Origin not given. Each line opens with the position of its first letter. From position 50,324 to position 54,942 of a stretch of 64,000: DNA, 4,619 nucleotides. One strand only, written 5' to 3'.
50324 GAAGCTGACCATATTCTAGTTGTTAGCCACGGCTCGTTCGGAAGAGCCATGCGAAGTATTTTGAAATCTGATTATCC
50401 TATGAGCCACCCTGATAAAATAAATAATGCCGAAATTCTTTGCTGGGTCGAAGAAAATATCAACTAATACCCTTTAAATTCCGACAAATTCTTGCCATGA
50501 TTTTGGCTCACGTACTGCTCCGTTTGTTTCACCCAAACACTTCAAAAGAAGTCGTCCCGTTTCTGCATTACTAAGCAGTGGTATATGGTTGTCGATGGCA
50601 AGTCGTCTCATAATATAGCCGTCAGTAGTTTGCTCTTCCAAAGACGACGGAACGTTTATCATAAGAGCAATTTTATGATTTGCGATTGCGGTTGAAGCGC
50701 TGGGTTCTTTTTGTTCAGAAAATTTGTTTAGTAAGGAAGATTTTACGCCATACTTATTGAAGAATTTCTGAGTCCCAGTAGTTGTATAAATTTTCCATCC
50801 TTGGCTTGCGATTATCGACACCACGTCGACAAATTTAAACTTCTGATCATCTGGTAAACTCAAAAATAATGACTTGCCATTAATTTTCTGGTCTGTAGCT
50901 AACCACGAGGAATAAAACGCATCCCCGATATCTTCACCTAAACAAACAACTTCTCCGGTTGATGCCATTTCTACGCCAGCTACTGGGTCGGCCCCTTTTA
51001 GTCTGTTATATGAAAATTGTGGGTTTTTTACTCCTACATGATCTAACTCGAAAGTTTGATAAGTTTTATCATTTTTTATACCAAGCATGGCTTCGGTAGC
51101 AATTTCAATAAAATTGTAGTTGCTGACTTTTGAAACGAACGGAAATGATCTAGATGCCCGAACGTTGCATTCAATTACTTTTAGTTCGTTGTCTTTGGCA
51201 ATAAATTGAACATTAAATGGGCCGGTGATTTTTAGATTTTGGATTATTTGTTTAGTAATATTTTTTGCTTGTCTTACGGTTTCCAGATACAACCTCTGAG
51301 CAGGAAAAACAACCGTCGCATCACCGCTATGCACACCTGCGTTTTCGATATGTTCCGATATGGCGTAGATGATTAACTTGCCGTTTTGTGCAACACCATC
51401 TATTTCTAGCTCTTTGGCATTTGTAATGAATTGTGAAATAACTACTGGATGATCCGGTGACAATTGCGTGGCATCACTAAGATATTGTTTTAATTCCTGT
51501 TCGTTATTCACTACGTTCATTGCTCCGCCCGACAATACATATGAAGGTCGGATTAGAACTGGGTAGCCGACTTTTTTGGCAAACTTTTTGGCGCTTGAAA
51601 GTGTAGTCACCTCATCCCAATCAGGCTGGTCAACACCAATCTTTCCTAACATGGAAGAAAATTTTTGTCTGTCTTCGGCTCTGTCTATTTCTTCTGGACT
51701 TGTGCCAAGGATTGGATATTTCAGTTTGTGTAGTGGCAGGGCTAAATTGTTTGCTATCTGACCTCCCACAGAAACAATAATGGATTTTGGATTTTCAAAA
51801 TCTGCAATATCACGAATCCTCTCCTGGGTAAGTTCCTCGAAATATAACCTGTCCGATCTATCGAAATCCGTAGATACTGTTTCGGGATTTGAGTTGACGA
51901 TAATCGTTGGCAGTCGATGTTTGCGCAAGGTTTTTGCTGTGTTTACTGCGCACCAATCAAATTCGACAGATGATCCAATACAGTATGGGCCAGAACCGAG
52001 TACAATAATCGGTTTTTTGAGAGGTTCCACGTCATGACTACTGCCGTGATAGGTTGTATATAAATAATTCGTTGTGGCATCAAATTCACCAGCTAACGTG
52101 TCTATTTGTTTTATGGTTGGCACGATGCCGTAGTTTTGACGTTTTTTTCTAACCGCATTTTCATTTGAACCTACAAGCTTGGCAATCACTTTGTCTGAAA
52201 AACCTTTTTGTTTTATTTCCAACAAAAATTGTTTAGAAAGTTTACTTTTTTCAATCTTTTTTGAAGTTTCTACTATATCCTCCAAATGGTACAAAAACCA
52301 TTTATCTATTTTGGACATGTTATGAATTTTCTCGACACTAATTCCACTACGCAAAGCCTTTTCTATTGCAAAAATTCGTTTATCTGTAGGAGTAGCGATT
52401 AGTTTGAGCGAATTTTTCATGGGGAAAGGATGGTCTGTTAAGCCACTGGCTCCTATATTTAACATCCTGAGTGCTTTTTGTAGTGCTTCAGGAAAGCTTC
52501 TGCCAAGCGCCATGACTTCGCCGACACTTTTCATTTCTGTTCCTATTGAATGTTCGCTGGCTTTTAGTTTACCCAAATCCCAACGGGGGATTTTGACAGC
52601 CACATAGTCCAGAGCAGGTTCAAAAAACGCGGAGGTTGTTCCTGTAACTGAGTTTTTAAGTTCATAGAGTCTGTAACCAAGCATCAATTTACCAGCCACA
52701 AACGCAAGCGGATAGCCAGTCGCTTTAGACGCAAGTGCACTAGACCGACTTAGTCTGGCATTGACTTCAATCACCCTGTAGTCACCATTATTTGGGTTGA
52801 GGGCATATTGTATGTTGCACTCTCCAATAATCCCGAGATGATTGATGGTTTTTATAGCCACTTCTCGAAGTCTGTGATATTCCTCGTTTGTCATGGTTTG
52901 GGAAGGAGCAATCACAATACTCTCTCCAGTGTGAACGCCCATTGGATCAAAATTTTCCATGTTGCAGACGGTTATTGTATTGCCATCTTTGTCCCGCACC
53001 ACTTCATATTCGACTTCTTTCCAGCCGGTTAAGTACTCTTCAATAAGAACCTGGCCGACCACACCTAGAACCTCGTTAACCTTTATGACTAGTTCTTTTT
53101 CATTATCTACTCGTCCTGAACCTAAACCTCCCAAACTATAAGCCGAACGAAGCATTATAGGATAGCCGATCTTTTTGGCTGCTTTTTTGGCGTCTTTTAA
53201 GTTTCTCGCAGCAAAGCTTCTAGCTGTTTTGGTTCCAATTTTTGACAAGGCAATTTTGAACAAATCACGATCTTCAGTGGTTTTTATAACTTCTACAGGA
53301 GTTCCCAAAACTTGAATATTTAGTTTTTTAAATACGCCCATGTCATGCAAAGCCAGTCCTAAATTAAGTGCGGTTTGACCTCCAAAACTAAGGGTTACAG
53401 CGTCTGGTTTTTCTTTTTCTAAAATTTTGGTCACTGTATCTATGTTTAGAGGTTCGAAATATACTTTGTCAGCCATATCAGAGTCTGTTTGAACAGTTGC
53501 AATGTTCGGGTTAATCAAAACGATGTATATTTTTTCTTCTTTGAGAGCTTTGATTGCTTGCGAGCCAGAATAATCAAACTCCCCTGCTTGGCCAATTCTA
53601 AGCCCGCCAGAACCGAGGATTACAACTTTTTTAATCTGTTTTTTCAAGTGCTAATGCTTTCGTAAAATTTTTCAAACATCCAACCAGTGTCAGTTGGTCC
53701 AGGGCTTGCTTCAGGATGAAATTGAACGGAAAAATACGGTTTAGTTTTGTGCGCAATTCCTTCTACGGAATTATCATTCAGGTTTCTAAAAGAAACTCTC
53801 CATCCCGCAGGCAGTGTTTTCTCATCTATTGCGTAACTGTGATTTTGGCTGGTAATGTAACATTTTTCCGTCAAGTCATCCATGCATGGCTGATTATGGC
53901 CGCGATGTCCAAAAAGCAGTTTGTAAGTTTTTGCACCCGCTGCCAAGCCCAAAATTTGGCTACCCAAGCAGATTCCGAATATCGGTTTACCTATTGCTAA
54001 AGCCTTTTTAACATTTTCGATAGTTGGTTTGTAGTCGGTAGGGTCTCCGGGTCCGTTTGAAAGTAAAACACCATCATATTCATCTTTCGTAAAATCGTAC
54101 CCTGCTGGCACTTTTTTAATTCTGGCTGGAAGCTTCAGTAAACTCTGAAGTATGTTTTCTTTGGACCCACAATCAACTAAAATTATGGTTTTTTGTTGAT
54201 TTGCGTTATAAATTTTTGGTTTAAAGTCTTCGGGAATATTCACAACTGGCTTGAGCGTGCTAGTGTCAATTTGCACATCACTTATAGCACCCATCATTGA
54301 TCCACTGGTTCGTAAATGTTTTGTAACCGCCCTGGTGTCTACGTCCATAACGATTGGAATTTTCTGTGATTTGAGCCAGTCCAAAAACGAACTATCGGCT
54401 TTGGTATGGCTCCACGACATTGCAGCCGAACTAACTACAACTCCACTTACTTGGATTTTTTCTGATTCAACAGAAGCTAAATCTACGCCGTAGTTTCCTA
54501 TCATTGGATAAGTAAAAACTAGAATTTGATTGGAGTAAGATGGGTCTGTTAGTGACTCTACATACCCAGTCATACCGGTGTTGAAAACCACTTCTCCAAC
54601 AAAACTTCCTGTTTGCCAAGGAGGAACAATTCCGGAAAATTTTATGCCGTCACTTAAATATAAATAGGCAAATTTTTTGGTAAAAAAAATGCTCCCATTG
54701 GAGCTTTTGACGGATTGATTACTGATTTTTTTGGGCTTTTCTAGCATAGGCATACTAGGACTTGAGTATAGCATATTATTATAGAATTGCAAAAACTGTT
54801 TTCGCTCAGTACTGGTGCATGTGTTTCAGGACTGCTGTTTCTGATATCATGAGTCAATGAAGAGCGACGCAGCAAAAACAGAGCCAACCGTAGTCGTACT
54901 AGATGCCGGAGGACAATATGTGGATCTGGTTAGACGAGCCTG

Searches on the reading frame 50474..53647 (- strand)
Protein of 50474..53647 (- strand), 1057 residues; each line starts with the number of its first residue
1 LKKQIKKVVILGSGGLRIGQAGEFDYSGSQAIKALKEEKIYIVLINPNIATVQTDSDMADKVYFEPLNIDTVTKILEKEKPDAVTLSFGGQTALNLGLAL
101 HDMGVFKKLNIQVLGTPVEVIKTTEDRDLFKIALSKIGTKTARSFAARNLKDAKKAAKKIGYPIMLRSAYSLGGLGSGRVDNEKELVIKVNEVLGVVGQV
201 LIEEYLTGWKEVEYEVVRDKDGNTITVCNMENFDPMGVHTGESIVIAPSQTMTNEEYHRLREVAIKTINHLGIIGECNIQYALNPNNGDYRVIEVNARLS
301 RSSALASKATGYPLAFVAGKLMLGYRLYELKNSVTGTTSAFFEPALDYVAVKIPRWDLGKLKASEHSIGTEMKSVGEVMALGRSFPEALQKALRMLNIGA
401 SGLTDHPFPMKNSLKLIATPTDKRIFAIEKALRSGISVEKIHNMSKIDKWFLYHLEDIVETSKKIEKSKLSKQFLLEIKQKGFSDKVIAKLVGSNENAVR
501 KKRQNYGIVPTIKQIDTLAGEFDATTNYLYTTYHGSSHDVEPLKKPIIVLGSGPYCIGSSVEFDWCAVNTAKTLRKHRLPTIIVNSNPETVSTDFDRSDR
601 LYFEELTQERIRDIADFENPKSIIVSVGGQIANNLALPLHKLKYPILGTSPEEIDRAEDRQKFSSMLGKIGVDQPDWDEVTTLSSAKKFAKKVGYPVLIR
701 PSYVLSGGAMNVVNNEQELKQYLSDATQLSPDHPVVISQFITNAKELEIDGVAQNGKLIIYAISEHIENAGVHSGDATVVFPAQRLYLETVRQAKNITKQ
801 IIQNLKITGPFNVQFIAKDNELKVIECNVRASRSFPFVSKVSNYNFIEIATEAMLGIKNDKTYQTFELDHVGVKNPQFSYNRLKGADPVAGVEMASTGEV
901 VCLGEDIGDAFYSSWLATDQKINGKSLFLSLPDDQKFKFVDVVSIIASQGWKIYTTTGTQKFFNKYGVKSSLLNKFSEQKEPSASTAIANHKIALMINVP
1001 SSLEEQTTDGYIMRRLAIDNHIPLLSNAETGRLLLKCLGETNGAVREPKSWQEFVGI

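Call 42: search_protein_families(library=pfam, proteins=[window:50474-53647:-], max_evalue=0.00001)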
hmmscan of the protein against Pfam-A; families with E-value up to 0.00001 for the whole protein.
window:50474-53647:- (1057 aa): 9 families
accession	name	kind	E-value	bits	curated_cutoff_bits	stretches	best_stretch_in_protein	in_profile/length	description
PF02786.22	CPSase_L_D2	-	6.9e-103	343.1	19.8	2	126-329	1-210/211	Carbamoyl-phosphate synthase L chain, ATP binding domain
PF25596.1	CPSase_L_D1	-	3e-88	292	27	2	5-122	2-117/118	Carbamoyl phosphate synthase preATP-grasp domain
PF02787.25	CPSase_L_D3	-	4.2e-28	97.6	26.6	1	417-491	3-79/80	Carbamoyl-phosphate synthetase large chain, oligomerisation domain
PF02222.28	ATP-grasp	-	2.6e-23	83.1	27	2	666-830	2-162/179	ATP-grasp domain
PF07478.18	Dala_Dala_lig_C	-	7.1e-20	71.8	24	2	684-828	26-173/204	D-ala D-ala ligase C-terminus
PF02142.27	MGS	-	2.5e-17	63.2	24.1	1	940-1025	3-93/94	MGS-like domain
PF15632.11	ATPgrasp_Ter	-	3.1e-11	43.6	29.1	1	745-862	14-116/131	ATP-grasp in the biosynthetic pathway with Ter operon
PF02655.19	ATP-grasp_3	-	7.5e-09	36.3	23.2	0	658-831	2-157/160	ATP-grasp domain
PF01071.24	GARS_A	-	3.1e-08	34.1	27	0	665-830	8-188/194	Phosphoribosylglycinamide synthetase, ATP-grasp (A) domain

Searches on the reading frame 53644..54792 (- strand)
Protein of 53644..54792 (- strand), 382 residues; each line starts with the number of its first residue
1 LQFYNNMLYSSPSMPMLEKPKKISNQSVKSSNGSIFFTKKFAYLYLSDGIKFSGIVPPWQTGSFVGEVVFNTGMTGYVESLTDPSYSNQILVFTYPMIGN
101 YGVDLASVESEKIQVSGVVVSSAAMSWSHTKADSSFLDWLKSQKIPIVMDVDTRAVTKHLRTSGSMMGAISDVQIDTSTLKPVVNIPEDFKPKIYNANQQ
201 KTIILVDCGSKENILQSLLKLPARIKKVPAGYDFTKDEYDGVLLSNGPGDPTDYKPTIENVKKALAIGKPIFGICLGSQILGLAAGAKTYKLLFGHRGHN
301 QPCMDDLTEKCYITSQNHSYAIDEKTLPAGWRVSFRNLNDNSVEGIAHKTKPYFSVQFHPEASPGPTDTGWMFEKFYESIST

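Call 42: search_protein_families(library=pfam, proteins=[window:53644-54792:-], max_evalue=0.00001)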
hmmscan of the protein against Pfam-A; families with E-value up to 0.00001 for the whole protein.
window:53644-54792:- (382 aa): 3 families
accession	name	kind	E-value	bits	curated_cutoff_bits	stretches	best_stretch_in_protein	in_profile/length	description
PF00117.34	GATase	-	1.2e-51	175.6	22.8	1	205-378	2-189/190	Glutamine amidotransferase class-I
PF00988.28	CPSase_sm_chain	-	1.8e-45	154.3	27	1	44-170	1-126/126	Carbamoyl-phosphate synthase small chain, CPSase domain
PF07722.19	Peptidase_C26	-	4.1e-10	40.2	20.5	0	259-295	96-132/219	Peptidase C26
